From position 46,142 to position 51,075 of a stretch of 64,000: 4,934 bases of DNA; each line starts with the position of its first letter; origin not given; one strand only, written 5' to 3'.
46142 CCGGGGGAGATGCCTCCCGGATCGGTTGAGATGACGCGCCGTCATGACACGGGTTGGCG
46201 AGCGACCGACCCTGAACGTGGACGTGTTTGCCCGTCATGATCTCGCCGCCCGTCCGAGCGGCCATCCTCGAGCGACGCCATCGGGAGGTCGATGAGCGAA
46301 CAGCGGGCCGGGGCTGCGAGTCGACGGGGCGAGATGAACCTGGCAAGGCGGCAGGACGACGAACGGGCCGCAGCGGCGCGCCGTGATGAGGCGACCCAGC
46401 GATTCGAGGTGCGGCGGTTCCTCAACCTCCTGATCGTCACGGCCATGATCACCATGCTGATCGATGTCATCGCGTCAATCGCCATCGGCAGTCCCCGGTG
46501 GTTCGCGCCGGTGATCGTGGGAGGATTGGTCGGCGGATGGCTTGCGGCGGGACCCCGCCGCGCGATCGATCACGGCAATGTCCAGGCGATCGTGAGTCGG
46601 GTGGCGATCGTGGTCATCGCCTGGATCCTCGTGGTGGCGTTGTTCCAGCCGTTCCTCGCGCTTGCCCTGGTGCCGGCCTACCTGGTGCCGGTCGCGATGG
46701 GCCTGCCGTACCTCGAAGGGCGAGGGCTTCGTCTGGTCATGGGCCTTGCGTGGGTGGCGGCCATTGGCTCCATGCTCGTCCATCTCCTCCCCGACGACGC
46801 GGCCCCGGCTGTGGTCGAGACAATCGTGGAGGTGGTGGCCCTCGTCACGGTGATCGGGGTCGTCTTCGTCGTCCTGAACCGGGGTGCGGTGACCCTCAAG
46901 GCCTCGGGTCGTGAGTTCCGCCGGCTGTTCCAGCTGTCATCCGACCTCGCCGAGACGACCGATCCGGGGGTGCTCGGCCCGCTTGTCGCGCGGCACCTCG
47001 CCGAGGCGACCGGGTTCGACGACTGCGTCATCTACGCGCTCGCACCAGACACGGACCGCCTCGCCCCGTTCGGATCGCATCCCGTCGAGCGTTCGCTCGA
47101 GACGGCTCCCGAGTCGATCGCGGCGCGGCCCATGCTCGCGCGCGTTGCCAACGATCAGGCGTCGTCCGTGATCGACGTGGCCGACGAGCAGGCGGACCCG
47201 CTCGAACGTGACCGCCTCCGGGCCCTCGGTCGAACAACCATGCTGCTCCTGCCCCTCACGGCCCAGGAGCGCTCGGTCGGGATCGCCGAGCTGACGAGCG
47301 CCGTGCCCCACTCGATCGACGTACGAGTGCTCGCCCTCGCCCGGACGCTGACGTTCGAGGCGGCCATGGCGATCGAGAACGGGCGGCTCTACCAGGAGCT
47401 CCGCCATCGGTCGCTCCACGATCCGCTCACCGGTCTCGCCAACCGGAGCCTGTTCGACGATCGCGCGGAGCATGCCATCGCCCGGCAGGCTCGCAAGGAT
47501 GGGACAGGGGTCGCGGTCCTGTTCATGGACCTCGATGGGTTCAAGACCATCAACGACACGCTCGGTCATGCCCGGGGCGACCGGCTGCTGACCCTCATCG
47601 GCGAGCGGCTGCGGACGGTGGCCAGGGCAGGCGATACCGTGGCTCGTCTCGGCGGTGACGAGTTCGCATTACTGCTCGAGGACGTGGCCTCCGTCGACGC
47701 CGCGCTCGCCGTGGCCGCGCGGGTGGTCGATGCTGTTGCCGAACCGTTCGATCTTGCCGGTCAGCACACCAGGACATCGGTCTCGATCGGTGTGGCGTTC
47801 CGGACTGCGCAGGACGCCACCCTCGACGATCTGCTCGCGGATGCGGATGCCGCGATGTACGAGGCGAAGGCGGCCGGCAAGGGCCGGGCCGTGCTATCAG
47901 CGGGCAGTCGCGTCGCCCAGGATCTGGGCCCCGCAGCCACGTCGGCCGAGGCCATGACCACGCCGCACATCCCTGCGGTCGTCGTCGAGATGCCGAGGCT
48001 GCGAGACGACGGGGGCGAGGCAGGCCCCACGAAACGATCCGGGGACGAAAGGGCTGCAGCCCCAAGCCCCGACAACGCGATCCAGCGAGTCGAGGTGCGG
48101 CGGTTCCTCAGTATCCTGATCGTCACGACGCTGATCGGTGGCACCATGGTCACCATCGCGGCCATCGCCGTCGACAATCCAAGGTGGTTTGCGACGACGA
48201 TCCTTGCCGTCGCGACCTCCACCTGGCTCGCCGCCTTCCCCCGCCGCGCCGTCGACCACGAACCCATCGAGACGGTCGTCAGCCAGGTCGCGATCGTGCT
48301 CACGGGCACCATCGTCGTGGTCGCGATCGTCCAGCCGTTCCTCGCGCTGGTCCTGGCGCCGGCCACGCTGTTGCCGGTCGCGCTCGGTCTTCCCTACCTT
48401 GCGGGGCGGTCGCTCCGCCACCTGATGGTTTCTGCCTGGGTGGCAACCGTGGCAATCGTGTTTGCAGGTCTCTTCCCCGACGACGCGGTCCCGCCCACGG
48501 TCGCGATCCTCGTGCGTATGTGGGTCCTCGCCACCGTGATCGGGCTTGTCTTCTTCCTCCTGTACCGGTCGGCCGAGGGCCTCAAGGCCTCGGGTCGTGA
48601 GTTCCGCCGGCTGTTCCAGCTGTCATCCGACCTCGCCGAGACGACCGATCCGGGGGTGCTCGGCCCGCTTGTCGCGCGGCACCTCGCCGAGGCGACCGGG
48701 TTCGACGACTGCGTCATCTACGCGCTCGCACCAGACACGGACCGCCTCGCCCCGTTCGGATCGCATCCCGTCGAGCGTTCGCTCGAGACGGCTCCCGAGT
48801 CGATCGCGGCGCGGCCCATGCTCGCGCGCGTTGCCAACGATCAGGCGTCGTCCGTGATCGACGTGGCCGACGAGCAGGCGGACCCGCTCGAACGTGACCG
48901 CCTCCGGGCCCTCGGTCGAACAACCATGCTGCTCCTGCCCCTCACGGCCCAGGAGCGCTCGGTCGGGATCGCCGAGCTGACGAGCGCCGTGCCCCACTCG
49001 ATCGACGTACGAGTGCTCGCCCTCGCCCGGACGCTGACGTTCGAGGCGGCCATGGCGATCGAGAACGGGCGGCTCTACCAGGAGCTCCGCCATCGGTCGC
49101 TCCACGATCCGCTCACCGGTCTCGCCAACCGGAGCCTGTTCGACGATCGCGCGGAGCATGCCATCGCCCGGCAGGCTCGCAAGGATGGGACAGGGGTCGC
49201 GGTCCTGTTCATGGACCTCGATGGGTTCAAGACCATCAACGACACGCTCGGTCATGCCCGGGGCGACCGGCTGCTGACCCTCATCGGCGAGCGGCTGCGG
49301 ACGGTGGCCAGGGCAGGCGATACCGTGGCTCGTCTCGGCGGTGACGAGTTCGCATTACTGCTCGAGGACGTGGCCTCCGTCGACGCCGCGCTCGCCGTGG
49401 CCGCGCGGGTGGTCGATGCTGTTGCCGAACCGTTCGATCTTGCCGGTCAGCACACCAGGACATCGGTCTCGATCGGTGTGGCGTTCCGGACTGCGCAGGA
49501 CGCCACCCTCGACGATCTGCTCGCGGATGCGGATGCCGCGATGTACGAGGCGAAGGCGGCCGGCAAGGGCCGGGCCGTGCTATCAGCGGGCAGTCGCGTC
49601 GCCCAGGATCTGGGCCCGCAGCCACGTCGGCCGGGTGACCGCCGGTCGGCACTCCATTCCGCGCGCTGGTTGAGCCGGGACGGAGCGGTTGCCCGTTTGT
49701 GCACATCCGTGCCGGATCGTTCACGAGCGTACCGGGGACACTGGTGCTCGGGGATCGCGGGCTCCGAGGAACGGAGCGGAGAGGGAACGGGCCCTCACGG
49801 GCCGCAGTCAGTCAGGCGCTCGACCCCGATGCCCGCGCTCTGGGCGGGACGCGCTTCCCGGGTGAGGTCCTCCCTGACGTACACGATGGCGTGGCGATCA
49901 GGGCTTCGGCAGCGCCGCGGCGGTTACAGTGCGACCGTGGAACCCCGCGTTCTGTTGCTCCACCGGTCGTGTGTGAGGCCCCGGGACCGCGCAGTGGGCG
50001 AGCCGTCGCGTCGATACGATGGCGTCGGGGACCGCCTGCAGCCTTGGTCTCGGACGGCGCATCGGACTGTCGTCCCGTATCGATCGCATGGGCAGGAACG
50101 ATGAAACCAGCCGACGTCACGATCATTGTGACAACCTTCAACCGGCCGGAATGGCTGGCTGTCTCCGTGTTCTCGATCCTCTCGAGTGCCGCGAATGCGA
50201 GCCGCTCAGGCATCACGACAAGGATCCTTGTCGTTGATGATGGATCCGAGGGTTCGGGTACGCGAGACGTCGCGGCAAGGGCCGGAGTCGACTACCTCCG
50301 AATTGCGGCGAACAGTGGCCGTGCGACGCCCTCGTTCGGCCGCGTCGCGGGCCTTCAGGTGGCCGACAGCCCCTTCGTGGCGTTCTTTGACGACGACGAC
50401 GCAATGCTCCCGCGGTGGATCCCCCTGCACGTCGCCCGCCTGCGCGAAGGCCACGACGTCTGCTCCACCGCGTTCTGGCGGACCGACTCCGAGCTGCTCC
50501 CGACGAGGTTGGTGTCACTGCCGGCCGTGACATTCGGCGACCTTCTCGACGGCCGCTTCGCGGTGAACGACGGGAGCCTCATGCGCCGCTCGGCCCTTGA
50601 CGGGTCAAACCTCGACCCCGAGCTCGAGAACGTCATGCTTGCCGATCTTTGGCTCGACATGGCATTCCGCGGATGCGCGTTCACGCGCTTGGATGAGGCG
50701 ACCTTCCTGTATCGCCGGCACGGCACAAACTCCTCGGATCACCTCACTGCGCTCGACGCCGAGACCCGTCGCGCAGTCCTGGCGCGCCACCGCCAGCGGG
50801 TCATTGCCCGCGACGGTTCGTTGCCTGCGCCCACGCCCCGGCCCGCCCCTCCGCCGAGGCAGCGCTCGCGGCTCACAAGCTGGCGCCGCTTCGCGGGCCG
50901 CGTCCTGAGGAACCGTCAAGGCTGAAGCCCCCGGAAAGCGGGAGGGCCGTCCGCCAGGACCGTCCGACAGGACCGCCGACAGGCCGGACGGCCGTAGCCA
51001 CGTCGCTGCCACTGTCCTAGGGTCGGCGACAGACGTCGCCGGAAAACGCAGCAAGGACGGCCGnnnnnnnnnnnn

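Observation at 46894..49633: Tandem membrane-GAF-GGDEF paralogues share 1,038 bp of 100% identity while their transmembrane sensor halves have diverged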

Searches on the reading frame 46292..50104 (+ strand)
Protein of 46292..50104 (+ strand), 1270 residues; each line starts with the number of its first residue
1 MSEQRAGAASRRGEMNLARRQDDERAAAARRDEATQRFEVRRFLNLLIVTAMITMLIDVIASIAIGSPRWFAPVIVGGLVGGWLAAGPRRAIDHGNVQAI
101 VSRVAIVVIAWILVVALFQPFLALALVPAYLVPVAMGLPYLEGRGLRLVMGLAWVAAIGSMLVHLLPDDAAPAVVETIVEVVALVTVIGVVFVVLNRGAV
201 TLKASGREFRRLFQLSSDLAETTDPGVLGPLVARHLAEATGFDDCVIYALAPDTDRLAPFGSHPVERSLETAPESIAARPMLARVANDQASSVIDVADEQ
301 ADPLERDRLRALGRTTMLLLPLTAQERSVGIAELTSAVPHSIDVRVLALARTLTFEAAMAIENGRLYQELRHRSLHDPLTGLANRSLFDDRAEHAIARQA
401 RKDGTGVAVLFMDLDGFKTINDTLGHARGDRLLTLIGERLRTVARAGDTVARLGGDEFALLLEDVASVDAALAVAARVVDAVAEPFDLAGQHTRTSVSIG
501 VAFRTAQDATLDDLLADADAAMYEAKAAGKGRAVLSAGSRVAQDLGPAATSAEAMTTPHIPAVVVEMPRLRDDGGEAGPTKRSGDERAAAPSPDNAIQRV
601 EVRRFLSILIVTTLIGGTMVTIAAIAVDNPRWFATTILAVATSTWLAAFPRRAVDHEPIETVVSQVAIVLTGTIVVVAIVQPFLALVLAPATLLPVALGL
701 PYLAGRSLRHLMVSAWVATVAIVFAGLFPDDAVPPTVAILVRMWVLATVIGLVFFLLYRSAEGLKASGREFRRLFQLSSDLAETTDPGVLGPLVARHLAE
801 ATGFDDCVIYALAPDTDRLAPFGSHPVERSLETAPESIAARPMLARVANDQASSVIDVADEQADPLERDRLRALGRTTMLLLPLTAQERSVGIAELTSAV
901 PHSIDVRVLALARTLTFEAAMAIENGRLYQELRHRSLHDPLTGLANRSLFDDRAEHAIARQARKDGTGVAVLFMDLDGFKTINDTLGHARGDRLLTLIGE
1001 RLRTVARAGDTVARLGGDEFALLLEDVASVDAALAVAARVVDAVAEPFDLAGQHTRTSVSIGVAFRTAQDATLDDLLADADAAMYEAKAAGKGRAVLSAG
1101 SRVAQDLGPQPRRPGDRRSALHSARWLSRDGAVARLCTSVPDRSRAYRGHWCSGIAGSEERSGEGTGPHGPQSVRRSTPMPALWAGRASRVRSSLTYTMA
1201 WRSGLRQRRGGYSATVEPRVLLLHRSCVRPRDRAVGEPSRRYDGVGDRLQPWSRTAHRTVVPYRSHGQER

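Call 4: search_protein_families(library=pfam, proteins=[window:46292-50104:+], max_evalue=0.01)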
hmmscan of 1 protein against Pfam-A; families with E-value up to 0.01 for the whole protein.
window:46292-50104:+ (1270 aa): 4 families
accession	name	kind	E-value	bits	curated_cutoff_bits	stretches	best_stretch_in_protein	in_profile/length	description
PF00990.26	GGDEF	-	8.2e-93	308.9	23.8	2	375-531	2-160/161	Diguanylate cyclase, GGDEF domain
PF13492.12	GAF_3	-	5.6e-16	59.6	27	2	233-363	10-129/129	GAF domain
PF01590.32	GAF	-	3.1e-11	44.4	22.4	2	232-361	9-133/133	GAF domain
PF13185.12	GAF_2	-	7.3e-10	39.6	28.6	2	224-362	3-136/136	GAF domain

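Call 28: find_encoding_contigs(protein=window:46292-50104:+, flank=2000, max_places=4)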
Protein window:46292-50104:+ (1270 aa): no gene with exactly this product is on record in the collection.

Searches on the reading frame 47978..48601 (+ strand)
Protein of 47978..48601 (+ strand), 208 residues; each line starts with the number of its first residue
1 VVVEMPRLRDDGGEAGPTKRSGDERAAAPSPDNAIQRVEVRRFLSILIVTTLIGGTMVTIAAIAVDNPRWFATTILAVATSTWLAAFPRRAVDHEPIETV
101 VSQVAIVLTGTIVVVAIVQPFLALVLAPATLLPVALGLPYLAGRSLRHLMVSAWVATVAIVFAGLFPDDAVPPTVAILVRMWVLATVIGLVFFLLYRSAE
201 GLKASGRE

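Call 29: search_protein_families(library=pfam, proteins=[window:47978-48601:+], max_evalue=10)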
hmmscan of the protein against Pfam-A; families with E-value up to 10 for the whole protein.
window:47978-48601:+ (208 aa): 1 family
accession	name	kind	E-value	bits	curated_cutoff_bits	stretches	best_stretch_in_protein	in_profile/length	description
PF11992.13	TgpA_N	-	0.027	13.9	30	1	58-190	8-143/333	TgpA N-terminal domain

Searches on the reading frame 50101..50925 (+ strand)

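Call 66: search_protein_families(library=pfam, proteins=[window:50101-50925:+], max_evalue=0.001)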
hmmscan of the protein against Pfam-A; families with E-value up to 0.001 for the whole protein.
window:50101-50925:+ (274 aa): 2 families
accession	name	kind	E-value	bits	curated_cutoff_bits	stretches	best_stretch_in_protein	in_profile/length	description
PF00535.33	Glycos_transf_2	-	2e-17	64.1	23.3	1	7-164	1-162/168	Glycosyl transferase family 2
PF13641.12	Glyco_tranf_2_3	-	5e-06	27.1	27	1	4-119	2-117/230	Glycosyltransferase like family 2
